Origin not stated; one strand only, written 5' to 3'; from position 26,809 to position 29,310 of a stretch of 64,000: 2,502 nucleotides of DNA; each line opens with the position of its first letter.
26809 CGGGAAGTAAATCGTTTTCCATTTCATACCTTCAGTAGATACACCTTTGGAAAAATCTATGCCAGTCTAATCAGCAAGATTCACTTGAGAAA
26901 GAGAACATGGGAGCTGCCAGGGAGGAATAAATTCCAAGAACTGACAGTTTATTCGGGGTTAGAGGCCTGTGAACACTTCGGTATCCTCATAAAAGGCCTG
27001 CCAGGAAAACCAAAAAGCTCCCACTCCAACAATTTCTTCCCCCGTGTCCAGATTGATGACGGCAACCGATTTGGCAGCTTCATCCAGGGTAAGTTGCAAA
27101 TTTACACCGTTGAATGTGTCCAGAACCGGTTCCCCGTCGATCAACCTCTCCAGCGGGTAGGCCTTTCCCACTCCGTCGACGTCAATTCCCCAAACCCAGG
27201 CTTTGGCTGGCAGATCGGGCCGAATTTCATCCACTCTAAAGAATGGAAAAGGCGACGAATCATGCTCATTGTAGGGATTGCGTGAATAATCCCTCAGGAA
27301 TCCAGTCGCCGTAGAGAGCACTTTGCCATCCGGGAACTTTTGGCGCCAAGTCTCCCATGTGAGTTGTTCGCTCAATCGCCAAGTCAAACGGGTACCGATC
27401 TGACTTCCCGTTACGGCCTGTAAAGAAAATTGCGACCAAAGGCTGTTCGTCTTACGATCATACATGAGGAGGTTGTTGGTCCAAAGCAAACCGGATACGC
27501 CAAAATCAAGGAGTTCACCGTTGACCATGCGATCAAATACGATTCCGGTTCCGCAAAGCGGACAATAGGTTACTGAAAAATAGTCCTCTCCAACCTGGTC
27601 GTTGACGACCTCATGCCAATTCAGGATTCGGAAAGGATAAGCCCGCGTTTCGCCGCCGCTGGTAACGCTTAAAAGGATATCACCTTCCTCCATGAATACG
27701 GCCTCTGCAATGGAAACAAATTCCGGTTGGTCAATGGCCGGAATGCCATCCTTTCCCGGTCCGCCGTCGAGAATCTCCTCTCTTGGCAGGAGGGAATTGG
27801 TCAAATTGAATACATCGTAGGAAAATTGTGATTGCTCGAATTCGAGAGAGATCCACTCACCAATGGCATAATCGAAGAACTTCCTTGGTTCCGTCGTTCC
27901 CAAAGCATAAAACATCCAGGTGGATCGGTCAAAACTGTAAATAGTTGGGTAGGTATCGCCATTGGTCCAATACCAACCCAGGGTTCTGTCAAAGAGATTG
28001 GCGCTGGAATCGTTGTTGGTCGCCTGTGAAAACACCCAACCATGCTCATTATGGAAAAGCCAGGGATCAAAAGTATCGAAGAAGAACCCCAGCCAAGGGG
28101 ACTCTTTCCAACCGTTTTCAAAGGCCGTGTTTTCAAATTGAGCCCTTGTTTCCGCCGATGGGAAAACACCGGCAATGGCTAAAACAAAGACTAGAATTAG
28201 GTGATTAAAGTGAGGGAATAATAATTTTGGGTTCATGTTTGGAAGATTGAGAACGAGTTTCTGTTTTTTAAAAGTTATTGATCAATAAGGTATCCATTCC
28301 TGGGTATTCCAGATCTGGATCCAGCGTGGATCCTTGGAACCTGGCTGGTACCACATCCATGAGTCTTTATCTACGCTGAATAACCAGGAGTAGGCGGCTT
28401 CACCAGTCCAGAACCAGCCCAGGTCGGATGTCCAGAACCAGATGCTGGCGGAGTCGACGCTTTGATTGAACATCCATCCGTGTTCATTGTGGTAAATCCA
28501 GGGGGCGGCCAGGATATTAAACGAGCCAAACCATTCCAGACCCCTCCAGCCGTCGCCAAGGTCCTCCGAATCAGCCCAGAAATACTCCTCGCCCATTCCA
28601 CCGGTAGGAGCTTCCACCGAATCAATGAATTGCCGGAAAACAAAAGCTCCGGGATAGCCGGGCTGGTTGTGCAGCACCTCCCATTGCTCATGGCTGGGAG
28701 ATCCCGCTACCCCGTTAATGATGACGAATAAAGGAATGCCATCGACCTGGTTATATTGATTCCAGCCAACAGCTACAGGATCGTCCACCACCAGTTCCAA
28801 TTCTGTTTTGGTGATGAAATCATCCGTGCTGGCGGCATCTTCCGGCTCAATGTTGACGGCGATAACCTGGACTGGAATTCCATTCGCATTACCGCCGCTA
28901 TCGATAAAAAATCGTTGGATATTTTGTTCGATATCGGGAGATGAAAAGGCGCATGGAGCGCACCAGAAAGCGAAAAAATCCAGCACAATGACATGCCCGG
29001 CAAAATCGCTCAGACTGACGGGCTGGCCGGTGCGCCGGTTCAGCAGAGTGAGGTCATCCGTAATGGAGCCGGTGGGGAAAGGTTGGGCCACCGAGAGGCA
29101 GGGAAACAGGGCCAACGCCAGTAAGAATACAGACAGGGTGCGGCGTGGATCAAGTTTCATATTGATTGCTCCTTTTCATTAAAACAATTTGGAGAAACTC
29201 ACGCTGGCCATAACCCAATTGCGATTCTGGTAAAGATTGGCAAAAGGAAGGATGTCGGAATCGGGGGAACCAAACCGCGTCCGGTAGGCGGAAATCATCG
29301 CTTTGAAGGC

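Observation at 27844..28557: A ~90-aa Trp-rich module shared by three unrelated secreted enzymes (third copy at 39252-39527)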

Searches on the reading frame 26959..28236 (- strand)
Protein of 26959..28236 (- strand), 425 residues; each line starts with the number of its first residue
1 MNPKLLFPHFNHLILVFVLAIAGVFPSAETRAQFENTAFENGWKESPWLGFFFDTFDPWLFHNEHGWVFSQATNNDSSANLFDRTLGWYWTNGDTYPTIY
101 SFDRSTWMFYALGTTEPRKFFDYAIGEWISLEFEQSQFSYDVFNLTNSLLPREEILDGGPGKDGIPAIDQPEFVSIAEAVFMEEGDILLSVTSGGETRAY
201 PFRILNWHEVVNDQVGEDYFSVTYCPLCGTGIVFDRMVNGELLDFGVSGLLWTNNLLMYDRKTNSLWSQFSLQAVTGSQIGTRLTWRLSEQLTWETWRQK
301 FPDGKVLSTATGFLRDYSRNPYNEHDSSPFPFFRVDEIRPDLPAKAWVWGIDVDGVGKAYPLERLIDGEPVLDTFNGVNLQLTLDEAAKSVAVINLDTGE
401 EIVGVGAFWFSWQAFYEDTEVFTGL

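Call 3: search_protein_families(library=pfam, proteins=[window:26959-28236:-], max_evalue=1)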
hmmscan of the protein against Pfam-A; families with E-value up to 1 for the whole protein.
window:26959-28236:- (425 aa): 1 family
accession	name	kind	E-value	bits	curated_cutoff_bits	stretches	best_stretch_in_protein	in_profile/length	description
PF11376.13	DUF3179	-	1.5e-81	274.5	27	1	162-419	1-292/292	Protein of unknown function (DUF3179)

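Call 4: search_protein_families(library=ncbifam, proteins=[window:26959-28236:-], max_evalue=1)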
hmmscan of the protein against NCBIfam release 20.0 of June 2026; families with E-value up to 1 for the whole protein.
window:26959-28236:- (425 aa): 0 families

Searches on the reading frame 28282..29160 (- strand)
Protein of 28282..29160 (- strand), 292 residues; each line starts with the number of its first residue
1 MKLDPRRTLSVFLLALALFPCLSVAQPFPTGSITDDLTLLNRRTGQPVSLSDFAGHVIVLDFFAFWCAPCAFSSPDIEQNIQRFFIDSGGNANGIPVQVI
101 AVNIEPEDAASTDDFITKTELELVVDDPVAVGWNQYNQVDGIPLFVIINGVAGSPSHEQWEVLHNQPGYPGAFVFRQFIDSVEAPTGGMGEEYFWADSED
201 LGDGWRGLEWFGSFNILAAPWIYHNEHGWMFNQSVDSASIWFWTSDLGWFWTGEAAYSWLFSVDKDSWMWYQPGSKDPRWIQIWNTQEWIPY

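Call 3: search_protein_families(library=pfam, proteins=[window:28282-29160:-], max_evalue=1)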
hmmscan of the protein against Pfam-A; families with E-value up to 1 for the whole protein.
window:28282-29160:- (292 aa): 4 families
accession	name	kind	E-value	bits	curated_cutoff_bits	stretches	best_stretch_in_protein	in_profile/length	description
PF00578.27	AhpC-TSA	-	3.3e-07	30.7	26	1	38-122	9-83/124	AhpC/TSA family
PF08534.16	Redoxin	-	1.8e-06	28.3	26.6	1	27-118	5-83/148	Redoxin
PF13905.12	Thioredoxin_8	-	4e-05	24.3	27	1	56-149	2-89/94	Thioredoxin-like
PF00085.26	Thioredoxin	-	0.0026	18.2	23.5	1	56-84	19-47/103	Thioredoxin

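Call 4: search_protein_families(library=ncbifam, proteins=[window:28282-29160:-], max_evalue=1)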
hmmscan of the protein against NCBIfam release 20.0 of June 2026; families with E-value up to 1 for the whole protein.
window:28282-29160:- (292 aa): 6 families
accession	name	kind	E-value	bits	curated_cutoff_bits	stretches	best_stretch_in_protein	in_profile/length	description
NF047696.1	ThlDiSintTplARhiz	equivalog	8.9e-09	35.4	230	1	41-121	83-155/219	thiol:disulfide interchange protein TlpA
NF002854.0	PRK03147.1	subfamily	1.4e-06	28.3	170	1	41-125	48-123/176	thiol-disulfide oxidoreductase ResA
TIGR01068.1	thioredoxin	equivalog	4.3e-05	23.6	96.8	1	56-80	15-39/101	thioredoxin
NF008229.0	PRK10996.1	equivalog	0.018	14.8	125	1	57-79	54-76/141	thioredoxin TrxC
NF041202.1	StoA_CxxC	exception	0.041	13.8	210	1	44-125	42-116/163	endospore biogenesis thiol-disulfide oxidoreductase StoA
NF006898.0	PRK09381.1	equivalog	0.073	13.5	138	1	56-78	22-44/109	thioredoxin TrxA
